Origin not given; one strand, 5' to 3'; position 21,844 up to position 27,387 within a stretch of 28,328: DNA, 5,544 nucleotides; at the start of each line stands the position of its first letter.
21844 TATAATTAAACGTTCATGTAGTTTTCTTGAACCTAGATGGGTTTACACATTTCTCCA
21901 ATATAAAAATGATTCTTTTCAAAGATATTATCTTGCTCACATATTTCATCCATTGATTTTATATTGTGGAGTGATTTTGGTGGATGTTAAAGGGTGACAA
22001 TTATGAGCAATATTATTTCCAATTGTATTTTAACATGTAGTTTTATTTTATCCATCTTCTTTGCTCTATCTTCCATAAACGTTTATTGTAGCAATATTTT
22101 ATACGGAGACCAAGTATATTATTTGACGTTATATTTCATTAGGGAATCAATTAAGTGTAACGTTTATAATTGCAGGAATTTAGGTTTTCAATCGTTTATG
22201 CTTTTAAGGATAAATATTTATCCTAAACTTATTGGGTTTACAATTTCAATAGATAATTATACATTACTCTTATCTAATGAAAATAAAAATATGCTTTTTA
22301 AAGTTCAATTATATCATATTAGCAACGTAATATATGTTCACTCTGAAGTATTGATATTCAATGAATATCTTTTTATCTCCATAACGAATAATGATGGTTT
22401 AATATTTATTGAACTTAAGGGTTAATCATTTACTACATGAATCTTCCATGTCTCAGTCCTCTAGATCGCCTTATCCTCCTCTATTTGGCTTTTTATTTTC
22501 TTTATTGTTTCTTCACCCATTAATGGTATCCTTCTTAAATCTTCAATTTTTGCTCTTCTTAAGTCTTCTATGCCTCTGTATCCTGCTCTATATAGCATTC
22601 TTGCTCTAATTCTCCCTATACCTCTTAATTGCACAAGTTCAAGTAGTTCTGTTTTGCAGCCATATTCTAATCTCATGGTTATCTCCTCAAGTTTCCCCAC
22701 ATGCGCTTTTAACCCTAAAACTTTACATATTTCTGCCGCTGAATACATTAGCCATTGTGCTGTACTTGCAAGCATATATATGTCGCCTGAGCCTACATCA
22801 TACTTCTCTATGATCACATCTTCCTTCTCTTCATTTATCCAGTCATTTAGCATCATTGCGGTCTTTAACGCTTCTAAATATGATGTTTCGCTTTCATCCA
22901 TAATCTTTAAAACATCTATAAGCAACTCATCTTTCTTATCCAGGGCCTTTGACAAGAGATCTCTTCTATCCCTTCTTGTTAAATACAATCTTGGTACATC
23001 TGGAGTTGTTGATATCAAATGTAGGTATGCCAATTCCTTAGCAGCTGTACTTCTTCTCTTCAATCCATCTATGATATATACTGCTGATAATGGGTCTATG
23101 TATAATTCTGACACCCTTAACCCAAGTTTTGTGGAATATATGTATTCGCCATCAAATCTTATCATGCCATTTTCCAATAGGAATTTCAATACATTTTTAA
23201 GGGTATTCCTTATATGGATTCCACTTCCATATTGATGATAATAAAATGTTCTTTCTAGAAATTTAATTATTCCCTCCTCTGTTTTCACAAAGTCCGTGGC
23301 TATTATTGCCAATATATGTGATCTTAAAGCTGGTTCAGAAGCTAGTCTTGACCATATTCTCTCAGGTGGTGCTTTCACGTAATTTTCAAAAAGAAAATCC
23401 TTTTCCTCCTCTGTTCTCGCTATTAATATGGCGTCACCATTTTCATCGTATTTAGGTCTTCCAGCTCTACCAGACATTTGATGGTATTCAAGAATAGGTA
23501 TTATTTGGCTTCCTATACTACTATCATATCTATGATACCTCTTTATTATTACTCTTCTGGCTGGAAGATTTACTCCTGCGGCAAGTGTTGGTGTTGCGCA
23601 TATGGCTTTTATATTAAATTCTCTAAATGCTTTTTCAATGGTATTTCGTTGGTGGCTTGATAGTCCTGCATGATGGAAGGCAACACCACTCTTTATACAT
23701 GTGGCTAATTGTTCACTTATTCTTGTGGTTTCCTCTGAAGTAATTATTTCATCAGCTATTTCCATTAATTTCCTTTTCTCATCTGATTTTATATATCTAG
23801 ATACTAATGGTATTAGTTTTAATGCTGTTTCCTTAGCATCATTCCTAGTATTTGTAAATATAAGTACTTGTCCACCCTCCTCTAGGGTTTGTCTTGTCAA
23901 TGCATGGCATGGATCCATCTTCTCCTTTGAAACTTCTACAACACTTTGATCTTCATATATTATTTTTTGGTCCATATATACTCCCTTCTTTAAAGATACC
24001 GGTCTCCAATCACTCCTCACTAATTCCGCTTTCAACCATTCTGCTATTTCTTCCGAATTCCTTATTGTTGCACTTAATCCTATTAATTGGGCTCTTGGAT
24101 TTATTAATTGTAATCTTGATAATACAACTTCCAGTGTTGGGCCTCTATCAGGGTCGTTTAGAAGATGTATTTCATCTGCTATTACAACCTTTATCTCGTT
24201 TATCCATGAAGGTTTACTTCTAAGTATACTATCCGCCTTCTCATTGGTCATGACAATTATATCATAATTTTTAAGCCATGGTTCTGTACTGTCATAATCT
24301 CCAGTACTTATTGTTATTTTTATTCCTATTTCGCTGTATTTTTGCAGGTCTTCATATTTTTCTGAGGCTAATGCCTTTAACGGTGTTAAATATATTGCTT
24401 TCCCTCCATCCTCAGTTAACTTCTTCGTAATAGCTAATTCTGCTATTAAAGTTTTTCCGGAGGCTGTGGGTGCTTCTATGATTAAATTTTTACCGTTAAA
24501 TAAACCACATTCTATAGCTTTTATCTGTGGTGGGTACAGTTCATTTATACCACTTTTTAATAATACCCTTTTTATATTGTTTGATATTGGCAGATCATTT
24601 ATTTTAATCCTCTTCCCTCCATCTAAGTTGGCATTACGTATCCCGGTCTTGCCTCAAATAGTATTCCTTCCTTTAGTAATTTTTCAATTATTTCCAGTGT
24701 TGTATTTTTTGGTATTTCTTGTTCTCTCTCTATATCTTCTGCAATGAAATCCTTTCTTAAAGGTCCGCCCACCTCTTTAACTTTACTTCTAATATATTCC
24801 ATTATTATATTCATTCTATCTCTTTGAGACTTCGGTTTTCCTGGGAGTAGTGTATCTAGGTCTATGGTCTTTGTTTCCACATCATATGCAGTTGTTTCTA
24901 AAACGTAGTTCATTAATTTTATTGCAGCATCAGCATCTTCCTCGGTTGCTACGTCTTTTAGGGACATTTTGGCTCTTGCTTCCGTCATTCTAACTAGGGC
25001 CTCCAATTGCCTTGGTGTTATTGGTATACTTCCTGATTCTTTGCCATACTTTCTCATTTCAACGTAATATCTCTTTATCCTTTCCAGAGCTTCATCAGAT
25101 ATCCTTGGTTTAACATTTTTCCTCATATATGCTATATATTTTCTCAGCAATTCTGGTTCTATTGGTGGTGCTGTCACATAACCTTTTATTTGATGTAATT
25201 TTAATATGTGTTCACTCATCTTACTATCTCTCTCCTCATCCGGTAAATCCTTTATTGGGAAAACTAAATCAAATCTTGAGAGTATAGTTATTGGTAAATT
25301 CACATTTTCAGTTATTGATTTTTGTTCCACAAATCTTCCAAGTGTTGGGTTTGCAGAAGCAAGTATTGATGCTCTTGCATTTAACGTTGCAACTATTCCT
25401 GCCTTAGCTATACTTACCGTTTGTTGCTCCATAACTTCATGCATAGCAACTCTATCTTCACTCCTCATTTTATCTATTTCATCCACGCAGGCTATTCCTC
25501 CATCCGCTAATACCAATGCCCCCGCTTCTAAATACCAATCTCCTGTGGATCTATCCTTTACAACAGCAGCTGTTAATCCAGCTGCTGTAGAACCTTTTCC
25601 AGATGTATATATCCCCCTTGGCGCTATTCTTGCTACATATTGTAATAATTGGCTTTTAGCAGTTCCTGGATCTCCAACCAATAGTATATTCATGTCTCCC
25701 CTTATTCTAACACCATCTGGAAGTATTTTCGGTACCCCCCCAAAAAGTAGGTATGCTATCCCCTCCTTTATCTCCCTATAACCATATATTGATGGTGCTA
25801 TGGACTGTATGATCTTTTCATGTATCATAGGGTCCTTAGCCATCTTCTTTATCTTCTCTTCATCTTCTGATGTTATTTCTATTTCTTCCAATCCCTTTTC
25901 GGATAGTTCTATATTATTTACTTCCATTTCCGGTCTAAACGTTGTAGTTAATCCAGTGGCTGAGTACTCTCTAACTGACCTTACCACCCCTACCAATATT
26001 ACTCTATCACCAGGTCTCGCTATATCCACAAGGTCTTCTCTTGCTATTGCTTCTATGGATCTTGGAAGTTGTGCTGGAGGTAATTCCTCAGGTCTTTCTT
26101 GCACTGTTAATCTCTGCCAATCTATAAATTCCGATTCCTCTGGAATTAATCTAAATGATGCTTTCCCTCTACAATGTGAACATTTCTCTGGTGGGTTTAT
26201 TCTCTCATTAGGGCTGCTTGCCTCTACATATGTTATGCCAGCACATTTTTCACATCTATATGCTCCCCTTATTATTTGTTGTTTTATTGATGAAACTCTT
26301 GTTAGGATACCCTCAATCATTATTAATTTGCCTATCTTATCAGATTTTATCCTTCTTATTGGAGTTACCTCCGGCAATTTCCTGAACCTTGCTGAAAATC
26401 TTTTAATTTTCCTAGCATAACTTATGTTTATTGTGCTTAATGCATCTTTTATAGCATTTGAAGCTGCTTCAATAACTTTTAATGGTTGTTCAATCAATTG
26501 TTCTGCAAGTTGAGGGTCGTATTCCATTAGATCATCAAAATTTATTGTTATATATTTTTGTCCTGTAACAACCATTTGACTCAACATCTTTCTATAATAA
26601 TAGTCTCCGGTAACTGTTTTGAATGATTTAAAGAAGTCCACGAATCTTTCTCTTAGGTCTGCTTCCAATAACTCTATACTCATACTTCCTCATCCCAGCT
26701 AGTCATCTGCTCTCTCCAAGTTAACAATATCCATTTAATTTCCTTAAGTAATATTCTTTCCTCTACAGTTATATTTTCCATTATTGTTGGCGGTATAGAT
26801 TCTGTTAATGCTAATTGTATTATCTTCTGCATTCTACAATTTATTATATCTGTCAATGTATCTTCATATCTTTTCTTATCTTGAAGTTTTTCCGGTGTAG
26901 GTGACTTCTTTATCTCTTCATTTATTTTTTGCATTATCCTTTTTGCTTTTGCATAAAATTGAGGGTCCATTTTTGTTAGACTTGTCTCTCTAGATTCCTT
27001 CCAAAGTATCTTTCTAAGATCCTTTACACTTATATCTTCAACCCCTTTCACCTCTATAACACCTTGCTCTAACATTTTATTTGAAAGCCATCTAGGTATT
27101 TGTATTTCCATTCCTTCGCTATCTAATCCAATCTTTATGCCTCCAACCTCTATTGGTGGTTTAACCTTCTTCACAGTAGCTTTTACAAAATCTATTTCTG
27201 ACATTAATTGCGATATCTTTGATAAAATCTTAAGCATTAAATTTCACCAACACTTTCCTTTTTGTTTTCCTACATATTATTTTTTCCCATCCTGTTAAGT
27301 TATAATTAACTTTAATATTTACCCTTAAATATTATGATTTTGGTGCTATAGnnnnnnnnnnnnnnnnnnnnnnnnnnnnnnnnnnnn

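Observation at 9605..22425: Uncharacterised archaeal type IV pilus system with a large adhesin-like subunit, six minor pilins and a divergent accessory arm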

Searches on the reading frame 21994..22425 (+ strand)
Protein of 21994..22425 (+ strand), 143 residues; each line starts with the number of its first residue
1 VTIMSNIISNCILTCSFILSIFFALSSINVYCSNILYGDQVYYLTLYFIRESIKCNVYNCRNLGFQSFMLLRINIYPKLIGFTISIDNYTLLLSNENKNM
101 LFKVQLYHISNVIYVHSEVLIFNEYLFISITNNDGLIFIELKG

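Call 4: search_protein_families(library=pfam, proteins=[window:21994-22425:+], max_evalue=0.1)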
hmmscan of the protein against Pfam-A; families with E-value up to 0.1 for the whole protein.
window:21994-22425:+ (143 aa): 1 family
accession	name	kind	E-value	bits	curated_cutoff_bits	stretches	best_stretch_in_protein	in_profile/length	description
PF17209.9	Hfq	-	0.08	13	27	0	78-104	25-52/64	Hfq protein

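Call 6: search_protein_families(library=ncbifam, proteins=[window:21994-22425:+], max_evalue=0.1)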
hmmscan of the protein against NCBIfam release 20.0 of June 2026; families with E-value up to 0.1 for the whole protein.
window:21994-22425:+ (143 aa): 3 families
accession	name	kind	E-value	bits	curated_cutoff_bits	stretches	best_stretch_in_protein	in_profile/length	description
NF006519.0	PRK08965.1-3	equivalog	0.011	15.6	190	1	13-71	4-62/158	Na+/H+ antiporter subunit E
TIGR02383.1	Hfq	equivalog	0.037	13.9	61.7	1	78-103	27-53/61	RNA chaperone Hfq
NF001602.0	PRK00395.1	equivalog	0.076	12.8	95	0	78-105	31-58/79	RNA chaperone Hfq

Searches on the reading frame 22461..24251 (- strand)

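Call 5: search_protein_families(library=pfam, proteins=[window:22461-24251:-], max_evalue=0.1)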
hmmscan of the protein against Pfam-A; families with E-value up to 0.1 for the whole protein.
window:22461-24251:- (596 aa): 10 families
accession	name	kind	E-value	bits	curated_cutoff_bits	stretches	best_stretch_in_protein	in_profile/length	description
PF21280.2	Helicase_dom4_arc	-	3.8e-38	130.6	27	1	407-531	1-125/125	Archaeal helicase, domain 4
PF00271.37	Helicase_C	-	2.5e-13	50.7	23.5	1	169-266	19-109/110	Helicase conserved C-terminal domain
PF00270.35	DEAD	-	6.2e-09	36.3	26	1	1-66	100-164/167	DEAD/DEAH box helicase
PF14520.12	HHH_5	-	6.1e-08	33.5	27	1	537-591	2-56/57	Helix-hairpin-helix domain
PF20470.4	HTH_61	-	8.8e-06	26.4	24.3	1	272-364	1-91/92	Helix-turn-helix domain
PF10391.15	DNA_pol_lambd_f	-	6.4e-05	23.1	29.8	1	543-573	7-37/51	Fingers domain of DNA polymerase lambda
PF00633.29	HHH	-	0.00022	21.4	24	0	561-588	2-29/30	Helix-hairpin-helix motif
PF25453.1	DUF7898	-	0.00037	21.3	27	1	535-593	2-58/80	Domain of unknown function (DUF7898)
PF12826.13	HHH_2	-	0.04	14.5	27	0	542-592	8-57/64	Helix-hairpin-helix motif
PF03118.21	RNA_pol_A_CTD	-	0.051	13.7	23.8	0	553-592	28-67/67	Bacterial RNA polymerase, alpha chain C terminal domain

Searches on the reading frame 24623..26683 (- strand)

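Call 5: search_protein_families(library=pfam, proteins=[window:24623-26683:-], max_evalue=0.1)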
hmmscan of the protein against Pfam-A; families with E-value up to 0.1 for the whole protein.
window:24623-26683:- (686 aa): 12 families
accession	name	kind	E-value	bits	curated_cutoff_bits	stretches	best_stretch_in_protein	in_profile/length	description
PF00493.29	MCM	-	6.4e-102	339.8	23.3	1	274-497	1-224/224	MCM P-loop domain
PF17207.9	MCM_OB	-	4.9e-37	126.9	24.8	1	109-237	2-125/126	MCM OB domain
PF17855.7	MCM_lid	-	1.7e-28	99.4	27.4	1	511-592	1-84/87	MCM AAA-lid domain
PF14551.11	MCM_N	-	6e-19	68.7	24.9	1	11-101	1-94/95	MCM N-terminal domain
PF07728.20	AAA_5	-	2.3e-08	34.6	22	1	332-447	1-124/139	AAA domain (dynein-related subfamily)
PF01078.27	Mg_chelatase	-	3.8e-07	30.2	20.3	1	384-449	96-161/207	Magnesium chelatase, subunit ChlI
PF00158.32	Sigma54_activat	-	6.5e-05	23.1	20.2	1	378-461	77-158/168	Sigma-54 interaction domain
PF07726.17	AAA_3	-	0.00041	20.7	27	1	333-447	2-113/131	ATPase family associated with various cellular activities (AAA)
PF21120.3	MCM_WH_arc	-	0.00047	20.6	26.1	1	622-683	1-62/63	Archaeal MCM, winged-helix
PF21100.3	MCM_C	-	0.0011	19.2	27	1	618-680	1-58/64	MCM protein C-terminal winged helix-turn-helix domain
PF13191.12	AAA_16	-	0.0018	19.3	32.6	1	331-422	25-124/167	AAA ATPase domain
PF19498.4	DUF6033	-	0.01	16.2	25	1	274-310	52-88/205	Protein of unknown function (DUF6033)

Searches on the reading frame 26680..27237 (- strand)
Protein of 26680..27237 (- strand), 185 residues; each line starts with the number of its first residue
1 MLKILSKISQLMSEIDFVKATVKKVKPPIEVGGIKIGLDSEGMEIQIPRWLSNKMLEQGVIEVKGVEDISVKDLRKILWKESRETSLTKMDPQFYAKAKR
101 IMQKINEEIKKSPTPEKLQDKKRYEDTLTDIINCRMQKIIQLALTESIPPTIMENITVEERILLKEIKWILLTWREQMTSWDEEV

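Call 5: search_protein_families(library=pfam, proteins=[window:26680-27237:-], max_evalue=0.1)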
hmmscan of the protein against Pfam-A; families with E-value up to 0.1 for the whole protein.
window:26680-27237:- (185 aa): 1 family
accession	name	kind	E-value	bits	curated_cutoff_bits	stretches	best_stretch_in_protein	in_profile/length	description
PF05916.17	Sld5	-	8.3e-06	26.4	22.3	1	69-178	2-101/102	GINS complex protein helical bundle domain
